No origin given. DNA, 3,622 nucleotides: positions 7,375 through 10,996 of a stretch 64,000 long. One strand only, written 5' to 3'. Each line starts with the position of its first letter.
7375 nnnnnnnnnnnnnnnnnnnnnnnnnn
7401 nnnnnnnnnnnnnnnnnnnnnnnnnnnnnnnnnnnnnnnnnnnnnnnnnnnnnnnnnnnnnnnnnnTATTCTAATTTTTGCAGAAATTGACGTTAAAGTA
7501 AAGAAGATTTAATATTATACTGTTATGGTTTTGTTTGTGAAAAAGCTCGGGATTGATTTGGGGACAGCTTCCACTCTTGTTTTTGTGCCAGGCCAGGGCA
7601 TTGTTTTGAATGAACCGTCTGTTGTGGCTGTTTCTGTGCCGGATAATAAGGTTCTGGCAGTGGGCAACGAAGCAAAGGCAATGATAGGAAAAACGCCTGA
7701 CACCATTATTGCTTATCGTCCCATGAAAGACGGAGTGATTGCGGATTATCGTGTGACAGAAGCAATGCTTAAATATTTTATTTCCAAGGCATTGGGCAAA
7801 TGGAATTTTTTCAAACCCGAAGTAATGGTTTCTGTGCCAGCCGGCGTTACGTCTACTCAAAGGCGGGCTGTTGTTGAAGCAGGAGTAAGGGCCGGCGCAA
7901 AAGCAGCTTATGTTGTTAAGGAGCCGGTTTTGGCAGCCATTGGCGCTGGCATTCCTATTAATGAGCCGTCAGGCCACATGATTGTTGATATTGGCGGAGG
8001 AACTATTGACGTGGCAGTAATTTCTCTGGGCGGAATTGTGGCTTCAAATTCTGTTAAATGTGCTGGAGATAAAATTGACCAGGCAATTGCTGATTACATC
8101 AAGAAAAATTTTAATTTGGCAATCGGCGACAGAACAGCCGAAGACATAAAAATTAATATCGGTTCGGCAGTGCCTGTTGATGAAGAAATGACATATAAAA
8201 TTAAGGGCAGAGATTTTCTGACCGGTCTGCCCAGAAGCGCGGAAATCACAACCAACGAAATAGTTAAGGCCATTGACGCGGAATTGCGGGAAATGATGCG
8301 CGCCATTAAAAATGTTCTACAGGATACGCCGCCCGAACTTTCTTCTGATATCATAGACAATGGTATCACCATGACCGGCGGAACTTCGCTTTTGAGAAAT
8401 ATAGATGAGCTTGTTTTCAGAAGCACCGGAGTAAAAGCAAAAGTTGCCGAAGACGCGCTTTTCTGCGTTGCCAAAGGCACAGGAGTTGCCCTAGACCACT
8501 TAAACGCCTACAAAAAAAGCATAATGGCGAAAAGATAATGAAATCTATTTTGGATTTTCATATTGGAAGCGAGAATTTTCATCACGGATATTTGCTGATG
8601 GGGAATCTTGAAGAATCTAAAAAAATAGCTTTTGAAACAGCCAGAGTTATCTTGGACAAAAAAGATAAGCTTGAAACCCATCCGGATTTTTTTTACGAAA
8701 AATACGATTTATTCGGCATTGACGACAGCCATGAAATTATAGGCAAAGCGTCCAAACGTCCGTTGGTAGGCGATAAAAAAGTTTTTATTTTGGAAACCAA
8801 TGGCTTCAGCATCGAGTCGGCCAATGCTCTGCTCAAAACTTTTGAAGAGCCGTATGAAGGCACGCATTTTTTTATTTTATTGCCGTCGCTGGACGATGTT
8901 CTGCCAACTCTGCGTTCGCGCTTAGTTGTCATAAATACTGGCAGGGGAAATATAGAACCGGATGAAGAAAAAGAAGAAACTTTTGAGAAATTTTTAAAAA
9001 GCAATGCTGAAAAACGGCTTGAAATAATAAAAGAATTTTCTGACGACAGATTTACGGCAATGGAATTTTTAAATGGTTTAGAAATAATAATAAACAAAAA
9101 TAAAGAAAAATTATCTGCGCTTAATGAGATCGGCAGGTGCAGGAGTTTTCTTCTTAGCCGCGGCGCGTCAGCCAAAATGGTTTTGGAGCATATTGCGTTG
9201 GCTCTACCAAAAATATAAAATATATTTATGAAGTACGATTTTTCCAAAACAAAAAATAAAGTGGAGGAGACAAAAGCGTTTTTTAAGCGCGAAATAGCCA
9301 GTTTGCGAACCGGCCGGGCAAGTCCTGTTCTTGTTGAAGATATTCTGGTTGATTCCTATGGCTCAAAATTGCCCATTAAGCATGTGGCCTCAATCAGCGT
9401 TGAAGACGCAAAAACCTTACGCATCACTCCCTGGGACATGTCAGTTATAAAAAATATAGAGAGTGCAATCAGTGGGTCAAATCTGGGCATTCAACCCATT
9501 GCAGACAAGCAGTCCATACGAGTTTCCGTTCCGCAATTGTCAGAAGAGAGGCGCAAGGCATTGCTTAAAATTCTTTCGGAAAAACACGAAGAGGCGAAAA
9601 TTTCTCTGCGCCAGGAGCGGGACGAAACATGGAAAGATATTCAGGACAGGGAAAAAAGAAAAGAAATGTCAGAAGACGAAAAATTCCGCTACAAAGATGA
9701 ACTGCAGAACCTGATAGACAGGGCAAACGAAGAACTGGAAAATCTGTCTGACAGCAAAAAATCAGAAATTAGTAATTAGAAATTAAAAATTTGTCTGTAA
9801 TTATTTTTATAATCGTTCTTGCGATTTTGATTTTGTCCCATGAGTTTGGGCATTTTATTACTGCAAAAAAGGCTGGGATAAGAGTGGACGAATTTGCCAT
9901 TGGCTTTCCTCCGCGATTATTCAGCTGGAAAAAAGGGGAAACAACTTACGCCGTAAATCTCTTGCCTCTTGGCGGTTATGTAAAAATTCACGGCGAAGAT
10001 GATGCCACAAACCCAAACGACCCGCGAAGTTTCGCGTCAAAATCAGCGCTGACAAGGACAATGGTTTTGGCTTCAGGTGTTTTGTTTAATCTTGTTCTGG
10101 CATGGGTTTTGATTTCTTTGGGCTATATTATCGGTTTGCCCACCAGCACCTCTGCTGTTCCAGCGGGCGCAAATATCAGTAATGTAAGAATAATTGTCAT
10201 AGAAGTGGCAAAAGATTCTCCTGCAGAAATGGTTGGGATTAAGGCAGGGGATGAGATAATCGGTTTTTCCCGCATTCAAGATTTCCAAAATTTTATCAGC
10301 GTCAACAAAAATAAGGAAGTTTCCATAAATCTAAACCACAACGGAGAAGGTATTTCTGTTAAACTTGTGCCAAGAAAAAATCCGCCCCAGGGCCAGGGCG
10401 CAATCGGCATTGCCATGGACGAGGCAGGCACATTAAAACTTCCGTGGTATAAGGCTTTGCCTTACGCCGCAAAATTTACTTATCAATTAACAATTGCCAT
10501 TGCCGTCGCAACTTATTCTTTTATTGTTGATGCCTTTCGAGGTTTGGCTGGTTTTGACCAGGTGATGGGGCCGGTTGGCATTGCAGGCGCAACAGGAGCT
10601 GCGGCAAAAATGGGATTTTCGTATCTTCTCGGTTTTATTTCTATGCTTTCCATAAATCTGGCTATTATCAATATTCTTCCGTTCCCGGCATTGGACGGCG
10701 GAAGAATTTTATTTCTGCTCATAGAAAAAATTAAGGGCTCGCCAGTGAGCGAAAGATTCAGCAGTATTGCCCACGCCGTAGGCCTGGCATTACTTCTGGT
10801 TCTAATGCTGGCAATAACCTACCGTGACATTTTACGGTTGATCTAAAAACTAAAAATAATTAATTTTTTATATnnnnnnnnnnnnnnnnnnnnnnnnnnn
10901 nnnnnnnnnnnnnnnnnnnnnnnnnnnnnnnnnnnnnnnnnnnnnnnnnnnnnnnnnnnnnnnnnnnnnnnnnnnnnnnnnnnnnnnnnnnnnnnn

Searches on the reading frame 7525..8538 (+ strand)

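Call 15: search_protein_families(library=pfam, proteins=[window:7525-8538:+], max_evalue=0.001)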
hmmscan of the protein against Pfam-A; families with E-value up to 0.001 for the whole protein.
window:7525-8538:+ (337 aa): 5 families
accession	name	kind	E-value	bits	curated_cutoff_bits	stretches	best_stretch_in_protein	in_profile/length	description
PF06723.19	MreB_Mbl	-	6.4e-134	446.3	27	1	6-330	2-326/327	MreB/Mbl protein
PF00012.26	HSP70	-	4.4e-13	48.8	20.6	1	99-321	135-370/599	Hsp70 protein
PF14450.12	FtsA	-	1.3e-12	48.6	31.8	1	153-310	2-112/127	Cell division protein FtsA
PF00022.25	Actin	-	3.4e-11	42.8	27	1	31-196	31-192/410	Actin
PF21522.3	MreB-like_C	-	5.3e-05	24.2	27.8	1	153-264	1-107/123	Archaeal actin homologue MreB-like, C-terminal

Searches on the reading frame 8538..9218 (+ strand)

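Call 15: search_protein_families(library=pfam, proteins=[window:8538-9218:+], max_evalue=0.001)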
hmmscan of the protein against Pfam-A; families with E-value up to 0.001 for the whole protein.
window:8538-9218:+ (226 aa): 1 family
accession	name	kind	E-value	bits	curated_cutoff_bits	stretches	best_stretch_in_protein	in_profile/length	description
PF13177.12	DNA_pol3_delta2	-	2.2e-16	60.7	27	1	8-133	12-156/161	DNA polymerase III, delta subunit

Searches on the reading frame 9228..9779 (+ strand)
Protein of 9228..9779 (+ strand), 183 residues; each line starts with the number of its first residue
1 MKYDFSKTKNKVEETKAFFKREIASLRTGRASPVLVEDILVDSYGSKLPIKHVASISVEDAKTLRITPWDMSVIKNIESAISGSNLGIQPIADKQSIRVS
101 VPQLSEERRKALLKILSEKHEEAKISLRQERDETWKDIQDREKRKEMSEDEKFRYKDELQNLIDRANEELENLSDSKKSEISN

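Call 90: search_protein_families(library=pfam, proteins=[window:9228-9779:+], max_evalue=0.0001)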
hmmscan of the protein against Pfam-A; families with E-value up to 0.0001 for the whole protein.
window:9228-9779:+ (183 aa): 1 family
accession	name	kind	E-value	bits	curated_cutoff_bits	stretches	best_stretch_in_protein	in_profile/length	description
PF01765.24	RRF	-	3.1e-50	170.6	29.7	1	19-181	1-163/164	Ribosome recycling factor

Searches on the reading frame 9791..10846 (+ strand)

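Call 15: search_protein_families(library=pfam, proteins=[window:9791-10846:+], max_evalue=0.001)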
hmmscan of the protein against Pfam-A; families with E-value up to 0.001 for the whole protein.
window:9791-10846:+ (351 aa): 2 families
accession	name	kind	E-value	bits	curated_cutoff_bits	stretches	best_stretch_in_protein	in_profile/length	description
PF02163.28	Peptidase_M50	-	6e-60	202.8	27.2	1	6-338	2-221/221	Peptidase family M50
PF13180.12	PDZ_2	-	0.00022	21.9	27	1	133-186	13-72/80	PDZ domain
